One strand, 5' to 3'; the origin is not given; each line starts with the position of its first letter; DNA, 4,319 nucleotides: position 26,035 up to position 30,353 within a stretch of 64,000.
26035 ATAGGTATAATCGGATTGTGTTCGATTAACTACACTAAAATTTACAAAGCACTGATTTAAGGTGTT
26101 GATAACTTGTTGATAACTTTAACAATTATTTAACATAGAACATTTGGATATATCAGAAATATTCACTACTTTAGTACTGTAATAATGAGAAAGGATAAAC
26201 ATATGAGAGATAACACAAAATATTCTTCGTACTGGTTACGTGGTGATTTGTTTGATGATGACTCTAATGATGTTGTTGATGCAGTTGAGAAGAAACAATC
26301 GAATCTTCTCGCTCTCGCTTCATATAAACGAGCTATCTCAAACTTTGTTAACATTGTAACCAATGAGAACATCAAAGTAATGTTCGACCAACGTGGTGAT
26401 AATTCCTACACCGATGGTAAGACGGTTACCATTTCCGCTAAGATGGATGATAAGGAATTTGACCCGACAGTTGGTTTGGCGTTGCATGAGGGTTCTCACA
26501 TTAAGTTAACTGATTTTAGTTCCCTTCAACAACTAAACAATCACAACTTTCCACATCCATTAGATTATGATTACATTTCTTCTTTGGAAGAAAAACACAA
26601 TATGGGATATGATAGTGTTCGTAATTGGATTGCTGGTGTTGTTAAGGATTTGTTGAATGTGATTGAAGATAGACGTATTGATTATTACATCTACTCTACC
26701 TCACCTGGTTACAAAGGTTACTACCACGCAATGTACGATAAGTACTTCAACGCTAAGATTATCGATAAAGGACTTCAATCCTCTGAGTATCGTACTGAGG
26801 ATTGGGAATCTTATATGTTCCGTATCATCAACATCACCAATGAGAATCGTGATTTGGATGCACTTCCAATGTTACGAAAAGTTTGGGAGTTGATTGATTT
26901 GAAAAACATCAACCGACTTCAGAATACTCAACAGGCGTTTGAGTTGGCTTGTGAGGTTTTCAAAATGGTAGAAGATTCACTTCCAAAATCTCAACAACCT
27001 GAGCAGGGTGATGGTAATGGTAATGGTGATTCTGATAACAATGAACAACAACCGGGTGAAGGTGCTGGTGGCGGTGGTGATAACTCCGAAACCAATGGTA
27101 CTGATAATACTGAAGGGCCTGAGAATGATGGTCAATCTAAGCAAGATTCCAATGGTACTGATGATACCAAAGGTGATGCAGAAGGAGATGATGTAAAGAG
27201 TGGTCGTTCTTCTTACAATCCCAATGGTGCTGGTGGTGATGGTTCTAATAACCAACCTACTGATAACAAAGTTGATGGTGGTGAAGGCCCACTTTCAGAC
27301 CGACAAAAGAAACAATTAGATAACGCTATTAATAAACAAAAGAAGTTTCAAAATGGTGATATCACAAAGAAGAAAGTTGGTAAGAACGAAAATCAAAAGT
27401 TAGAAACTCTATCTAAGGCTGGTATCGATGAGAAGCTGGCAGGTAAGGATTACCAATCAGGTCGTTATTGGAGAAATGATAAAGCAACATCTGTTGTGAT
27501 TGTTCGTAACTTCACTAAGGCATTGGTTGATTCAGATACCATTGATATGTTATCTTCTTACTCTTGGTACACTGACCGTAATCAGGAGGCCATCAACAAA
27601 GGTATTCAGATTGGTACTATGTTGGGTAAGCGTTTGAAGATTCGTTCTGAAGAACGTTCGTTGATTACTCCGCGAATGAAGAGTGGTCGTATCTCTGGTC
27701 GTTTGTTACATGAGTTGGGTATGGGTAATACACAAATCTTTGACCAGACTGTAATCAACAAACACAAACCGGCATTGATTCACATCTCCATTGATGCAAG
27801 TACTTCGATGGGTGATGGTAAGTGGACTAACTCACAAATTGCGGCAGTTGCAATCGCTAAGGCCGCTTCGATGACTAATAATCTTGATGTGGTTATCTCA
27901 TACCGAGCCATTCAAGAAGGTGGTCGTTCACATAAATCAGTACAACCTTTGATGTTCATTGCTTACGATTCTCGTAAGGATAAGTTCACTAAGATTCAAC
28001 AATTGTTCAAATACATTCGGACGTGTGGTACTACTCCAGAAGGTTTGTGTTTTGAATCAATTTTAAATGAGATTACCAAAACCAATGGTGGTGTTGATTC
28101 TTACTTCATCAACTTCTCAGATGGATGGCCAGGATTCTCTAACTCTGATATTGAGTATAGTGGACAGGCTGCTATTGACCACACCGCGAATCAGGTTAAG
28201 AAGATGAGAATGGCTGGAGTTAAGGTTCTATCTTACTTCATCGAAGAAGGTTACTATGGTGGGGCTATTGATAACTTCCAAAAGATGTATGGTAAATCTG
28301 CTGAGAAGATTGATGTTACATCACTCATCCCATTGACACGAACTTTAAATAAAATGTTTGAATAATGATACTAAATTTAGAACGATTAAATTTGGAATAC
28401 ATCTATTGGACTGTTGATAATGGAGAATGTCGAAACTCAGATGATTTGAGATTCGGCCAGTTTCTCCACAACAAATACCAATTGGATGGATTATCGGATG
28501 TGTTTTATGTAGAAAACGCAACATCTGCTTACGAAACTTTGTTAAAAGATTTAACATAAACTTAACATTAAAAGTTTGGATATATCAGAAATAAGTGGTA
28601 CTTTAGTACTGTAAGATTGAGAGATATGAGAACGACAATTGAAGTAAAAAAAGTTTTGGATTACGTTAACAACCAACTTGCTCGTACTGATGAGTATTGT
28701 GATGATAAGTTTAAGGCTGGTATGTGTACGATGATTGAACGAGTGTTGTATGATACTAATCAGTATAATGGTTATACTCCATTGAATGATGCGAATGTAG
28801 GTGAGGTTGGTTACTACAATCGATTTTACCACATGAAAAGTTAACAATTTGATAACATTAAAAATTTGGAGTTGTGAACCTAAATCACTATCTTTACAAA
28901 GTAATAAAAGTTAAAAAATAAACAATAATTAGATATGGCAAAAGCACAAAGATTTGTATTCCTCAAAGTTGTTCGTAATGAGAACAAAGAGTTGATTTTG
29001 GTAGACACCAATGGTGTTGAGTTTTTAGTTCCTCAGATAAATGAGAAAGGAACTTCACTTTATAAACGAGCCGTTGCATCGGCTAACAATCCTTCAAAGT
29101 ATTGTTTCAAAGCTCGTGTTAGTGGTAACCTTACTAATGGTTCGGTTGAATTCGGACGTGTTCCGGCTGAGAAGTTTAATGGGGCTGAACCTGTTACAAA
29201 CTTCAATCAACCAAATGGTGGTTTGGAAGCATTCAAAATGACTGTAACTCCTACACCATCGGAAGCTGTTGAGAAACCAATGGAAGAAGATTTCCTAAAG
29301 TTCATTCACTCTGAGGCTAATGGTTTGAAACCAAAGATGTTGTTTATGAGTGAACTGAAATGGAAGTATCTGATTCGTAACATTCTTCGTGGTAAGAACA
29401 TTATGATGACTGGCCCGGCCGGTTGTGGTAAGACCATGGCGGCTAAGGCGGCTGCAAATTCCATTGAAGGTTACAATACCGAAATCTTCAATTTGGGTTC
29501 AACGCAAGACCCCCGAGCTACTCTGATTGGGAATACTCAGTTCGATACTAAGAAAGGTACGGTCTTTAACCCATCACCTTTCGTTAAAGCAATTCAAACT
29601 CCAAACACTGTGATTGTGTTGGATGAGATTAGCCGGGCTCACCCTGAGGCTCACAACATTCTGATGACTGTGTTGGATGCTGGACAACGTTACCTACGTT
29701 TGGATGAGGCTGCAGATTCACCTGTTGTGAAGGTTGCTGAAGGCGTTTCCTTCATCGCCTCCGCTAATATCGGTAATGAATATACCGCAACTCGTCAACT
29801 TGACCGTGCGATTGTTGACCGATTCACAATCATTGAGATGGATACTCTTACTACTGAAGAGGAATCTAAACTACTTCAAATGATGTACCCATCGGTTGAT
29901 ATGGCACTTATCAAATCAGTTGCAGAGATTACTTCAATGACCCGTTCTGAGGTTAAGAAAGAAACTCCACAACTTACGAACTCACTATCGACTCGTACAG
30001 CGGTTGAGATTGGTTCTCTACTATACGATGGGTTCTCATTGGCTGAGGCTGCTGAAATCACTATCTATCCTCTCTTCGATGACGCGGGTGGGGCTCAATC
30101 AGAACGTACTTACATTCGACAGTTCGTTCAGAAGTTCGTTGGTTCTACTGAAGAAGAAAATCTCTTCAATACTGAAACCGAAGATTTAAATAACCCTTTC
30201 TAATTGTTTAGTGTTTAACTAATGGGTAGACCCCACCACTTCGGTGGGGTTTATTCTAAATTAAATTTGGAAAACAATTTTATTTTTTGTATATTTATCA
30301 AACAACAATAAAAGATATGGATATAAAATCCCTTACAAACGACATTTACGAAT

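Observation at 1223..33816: Thirteen copies of a fixed-geometry promoter cassette: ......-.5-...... above a variant Bacteroidota promoter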

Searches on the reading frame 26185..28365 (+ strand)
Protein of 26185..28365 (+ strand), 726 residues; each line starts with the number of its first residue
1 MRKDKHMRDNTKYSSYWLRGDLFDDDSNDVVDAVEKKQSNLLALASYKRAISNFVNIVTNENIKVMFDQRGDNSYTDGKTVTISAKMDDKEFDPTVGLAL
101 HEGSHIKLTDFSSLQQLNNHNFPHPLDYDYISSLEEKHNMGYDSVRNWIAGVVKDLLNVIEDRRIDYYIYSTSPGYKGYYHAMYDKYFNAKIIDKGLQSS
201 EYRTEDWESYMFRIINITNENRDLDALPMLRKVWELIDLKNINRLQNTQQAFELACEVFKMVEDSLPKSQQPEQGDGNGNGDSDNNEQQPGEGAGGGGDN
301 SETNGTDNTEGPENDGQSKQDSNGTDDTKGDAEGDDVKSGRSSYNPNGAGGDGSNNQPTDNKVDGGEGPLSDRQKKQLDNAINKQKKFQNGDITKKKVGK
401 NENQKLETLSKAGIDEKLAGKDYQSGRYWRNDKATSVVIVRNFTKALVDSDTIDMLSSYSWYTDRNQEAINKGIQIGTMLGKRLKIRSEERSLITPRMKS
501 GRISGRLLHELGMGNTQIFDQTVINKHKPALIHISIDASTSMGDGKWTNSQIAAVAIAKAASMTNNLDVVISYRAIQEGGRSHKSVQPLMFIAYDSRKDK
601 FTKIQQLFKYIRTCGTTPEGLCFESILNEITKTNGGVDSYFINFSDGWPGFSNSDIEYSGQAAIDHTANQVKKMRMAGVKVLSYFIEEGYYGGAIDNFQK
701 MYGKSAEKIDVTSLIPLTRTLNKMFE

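Call 11: search_protein_families(library=pfam, proteins=[window:26185-28365:+], max_evalue=0.01)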
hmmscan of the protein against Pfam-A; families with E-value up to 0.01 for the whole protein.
window:26185-28365:+ (726 aa): 0 families

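Call 12: search_protein_families(library=phrogs, proteins=[window:26185-28365:+], max_evalue=0.001)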
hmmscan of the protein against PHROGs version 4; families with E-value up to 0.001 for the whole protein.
window:26185-28365:+ (726 aa): 3 families
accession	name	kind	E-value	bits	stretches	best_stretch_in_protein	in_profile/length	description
phrog_5298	-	moron, auxiliary metabolic gene and host takeover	1e-10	42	1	133-560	145-494/645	cobalamin biosynthesis protein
phrog_1576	-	unknown function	2.3e-08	34.1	1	485-607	484-600/729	-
phrog_459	-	other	7.9e-05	22.6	1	151-407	74-325/736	peptidase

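Call 13: find_related_loci(query=window:26185-28365:+, collection=viral_contigs, flank=10000)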
Query window:26185-28365:+ (726 aa) in viral_contigs; peptide patterns used: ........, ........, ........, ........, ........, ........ (x = any residue, [..] = any of these).
40 stretches matched a pattern; 35 encode a relative of the query (tblastn E <= 1e-3); 35 distinct loci.
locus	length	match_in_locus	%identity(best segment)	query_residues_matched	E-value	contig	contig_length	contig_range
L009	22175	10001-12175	88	1-726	0e+0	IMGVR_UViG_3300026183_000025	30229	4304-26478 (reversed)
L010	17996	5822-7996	87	1-726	0e+0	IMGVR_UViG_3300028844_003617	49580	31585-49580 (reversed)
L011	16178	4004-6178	87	1-726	0e+0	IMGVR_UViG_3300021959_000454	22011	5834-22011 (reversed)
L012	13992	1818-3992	87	1-726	0e+0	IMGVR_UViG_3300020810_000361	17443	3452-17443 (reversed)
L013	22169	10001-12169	86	3-726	0e+0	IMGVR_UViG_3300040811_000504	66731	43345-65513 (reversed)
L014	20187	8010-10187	84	1-726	0e+0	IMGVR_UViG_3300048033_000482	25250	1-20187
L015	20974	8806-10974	76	3-726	0e+0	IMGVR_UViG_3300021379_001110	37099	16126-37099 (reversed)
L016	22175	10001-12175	70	1-726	0e+0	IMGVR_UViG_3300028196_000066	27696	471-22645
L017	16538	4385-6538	69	5-726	0e+0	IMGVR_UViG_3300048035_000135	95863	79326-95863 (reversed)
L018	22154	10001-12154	71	3-726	0e+0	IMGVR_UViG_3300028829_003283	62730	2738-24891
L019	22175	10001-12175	88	1-726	0e+0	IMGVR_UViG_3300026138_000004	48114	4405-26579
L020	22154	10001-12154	69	5-726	0e+0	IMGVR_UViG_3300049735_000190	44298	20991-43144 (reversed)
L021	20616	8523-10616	52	6-726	0e+0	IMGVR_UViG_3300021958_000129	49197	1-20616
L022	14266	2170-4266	51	8-726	0e+0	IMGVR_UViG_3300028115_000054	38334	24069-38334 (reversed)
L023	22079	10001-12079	47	13-726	0e+0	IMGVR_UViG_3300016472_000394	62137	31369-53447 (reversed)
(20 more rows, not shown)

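Call 17: search_dna_similar(query=window:26185-28365:+, collection=phages, mode=protein, max_rows=25)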
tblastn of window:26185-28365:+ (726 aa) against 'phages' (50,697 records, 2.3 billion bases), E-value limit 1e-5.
Records with a match: 2; places in all: 2; records where one place covers at least 80% of the query: 2.
Best place of each record, by identity: <60% 2.
By first word of the organism name: uncultured 1; Microcystis 1.
By host as written in the record: - 1; Microcystis elabens 1.
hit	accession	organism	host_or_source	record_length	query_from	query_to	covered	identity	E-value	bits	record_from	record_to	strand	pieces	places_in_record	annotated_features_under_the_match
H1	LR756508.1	uncultured phage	metagenomic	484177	7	725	89%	36.7%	3e-54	395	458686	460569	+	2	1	record has no annotation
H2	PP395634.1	Microcystis phage Mel-JY01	Microcystis elabens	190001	40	723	81%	34.3%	2e-54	342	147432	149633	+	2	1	hypothetical protein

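Call 21: find_encoding_contigs(protein=window:26185-28365:+, flank=10000, max_places=2)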
Protein window:26185-28365:+ (726 aa): no gene with exactly this product is on record in the collection.

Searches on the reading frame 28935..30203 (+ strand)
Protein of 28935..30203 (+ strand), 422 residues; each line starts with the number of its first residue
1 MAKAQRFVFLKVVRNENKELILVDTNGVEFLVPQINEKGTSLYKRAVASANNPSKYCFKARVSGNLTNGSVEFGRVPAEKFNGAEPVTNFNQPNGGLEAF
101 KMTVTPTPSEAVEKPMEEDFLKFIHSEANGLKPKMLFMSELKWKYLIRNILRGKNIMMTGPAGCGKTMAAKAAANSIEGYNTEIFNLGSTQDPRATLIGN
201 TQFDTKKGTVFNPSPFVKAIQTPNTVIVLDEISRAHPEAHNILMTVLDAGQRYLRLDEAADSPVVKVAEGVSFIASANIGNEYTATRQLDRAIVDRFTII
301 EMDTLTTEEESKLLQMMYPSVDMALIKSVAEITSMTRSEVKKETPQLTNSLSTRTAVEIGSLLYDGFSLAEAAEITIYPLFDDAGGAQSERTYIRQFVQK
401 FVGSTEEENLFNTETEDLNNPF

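Call 11: search_protein_families(library=pfam, proteins=[window:28935-30203:+], max_evalue=0.01)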
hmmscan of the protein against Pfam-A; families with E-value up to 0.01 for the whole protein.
window:28935-30203:+ (422 aa): 11 families
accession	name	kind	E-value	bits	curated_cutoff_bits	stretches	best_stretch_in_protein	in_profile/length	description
PF07728.20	AAA_5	-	5e-18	65.9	22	1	155-297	1-139/139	AAA domain (dynein-related subfamily)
PF07724.20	AAA_2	-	2.9e-09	37.6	27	1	155-299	5-137/166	AAA domain (Cdc48 subfamily)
PF00004.35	AAA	-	1.5e-08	35.5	21.2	1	156-300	1-126/131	ATPase family associated with various cellular activities (AAA)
PF12775.13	AAA_7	-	0.00018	21.5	25.8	1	143-216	22-99/181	P-loop containing dynein motor region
PF13173.12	AAA_14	-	0.00026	21.4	27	1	154-251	3-89/129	AAA domain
PF13604.12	AAA_30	-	0.00038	20.7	27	1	147-249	10-114/191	AAA domain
PF08406.16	CbbQ_C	-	0.0004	21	20.6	1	320-384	10-72/85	CbbQ/NirQ/NorQ C-terminal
PF00158.32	Sigma54_activat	-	0.00042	20.5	20.2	1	153-251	22-121/168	Sigma-54 interaction domain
PF07726.17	AAA_3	-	0.00099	19.4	27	1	156-298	2-130/131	ATPase family associated with various cellular activities (AAA)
PF13401.12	AAA_22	-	0.0014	19.4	27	1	154-248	6-109/130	AAA domain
PF01078.27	Mg_chelatase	-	0.0025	17.7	20.3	0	154-173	23-42/207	Magnesium chelatase, subunit ChlI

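Call 12: search_protein_families(library=phrogs, proteins=[window:28935-30203:+], max_evalue=0.001)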
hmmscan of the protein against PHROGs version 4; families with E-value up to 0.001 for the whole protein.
window:28935-30203:+ (422 aa): 10 families
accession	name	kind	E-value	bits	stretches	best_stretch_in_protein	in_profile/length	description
phrog_249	-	moron, auxiliary metabolic gene and host takeover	1.9e-24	87.7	1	150-361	124-331/380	porphyrin biosynthesis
phrog_16448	-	other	1.9e-14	53.9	1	143-377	439-662/680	ATPase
phrog_168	-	DNA, RNA and nucleotide metabolism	1.4e-13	52.2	1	146-347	36-200/314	clamp loader of DNA polymerase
phrog_27939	-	other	2.6e-13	51.2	1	156-319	39-196/270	ATP-dependent protease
phrog_4871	-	other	1.7e-11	44.3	1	156-251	499-596/764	ATP-dependent protease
phrog_29395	-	unknown function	3.4e-11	43.8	1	155-297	185-344/531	-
phrog_1297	-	other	7.7e-11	42.6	1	150-304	22-170/356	ATPase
phrog_10401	-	other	3.2e-06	27.1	1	151-177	458-484/667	ATPase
phrog_19600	-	other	8e-06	25.9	1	138-298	66-211/447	ATPase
phrog_3757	-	unknown function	1.2e-05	25.9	0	154-176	127-149/367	-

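Call 82: search_dna_similar(query=window:28935-30203:+, collection=phages, mode=protein, max_rows=15)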
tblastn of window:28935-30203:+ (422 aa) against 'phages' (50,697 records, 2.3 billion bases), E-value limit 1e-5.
Records with a match: 22; places in all: 22; records where one place covers at least 80% of the query: 0.
Best place of each record, by identity: <60% 22.
By first word of the organism name: Thermus 10; uncultured 3; Bacteriophage 3; Microcystis 2; Haloarcula 2; Bacteroides 1; Staphylococcus 1.
By host as written in the record: - 6; Thermus thermophilus 5; Thermus thermophilus HB8 4; Haloarcula hispanica 2; Microcystis elabens 1; Bacteroides salyersiae BSC162 1; Thermus sp. TC4 1; Staphylococcus aureus 1; and 1 more.
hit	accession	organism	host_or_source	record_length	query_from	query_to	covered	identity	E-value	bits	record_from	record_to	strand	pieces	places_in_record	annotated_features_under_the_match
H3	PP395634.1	Microcystis phage Mel-JY01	Microcystis elabens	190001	106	402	70%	49.7%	5e-87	295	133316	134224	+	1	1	AAA domain containing protein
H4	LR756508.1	uncultured phage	metagenomic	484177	122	402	67%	49.5%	2e-80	275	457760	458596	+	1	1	record has no annotation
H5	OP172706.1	Bacteroides phage BS162P1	Bacteroides salyersiae BSC162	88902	143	396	60%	32.4%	3e-28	123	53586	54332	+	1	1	hypothetical protein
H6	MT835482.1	Bacteriophage sp.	human fecal samples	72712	136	398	62%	30.9%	2e-30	130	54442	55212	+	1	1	record has no annotation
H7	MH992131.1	Thermus phage TSP4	Thermus sp. TC4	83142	146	377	55%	30.6%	8e-12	73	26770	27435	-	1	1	chaperone/ATP-dependent lon protease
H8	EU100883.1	Thermus phage P23-45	Thermus thermophilus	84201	154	376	53%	29.1%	5e-11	71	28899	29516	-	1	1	chaperone/ATP-dependent lon protease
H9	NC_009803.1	Thermus phage P23-45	Thermus thermophilus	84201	154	376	53%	29.1%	5e-11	71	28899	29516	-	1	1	ATP-dependent protease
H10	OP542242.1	Thermus phage P23-45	Thermus thermophilus HB8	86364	154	376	53%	29.1%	5e-11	71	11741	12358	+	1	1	hypothetical protein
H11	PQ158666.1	Thermus phage P23-45_stolb3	Thermus thermophilus HB8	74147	154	374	52%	29.3%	2e-11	72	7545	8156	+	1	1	hypothetical protein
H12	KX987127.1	Thermus phage G20c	Thermus thermophilus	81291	154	376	53%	28.8%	5e-11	71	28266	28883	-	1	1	chaperone/ ATP-dependent Lon protease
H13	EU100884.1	Thermus phage P74-26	Thermus thermophilus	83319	154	376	53%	28.8%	5e-11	71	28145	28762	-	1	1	chaperone/ATP-dependent lon protease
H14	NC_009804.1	Thermus phage P74-26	Thermus thermophilus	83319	154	376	53%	28.8%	5e-11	71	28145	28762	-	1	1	ATP-dependent protease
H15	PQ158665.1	Thermus phage P23-45_stolb2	Thermus thermophilus HB8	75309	154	374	52%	28.9%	4e-11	71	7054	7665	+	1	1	hypothetical protein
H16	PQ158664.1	Thermus phage P23-45_stolb1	Thermus thermophilus HB8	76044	154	374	52%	28.9%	4e-11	71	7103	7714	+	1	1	hypothetical protein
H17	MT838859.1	Bacteriophage sp.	human fecal samples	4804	125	330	49%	28.0%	2e-12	75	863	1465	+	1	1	record has no annotation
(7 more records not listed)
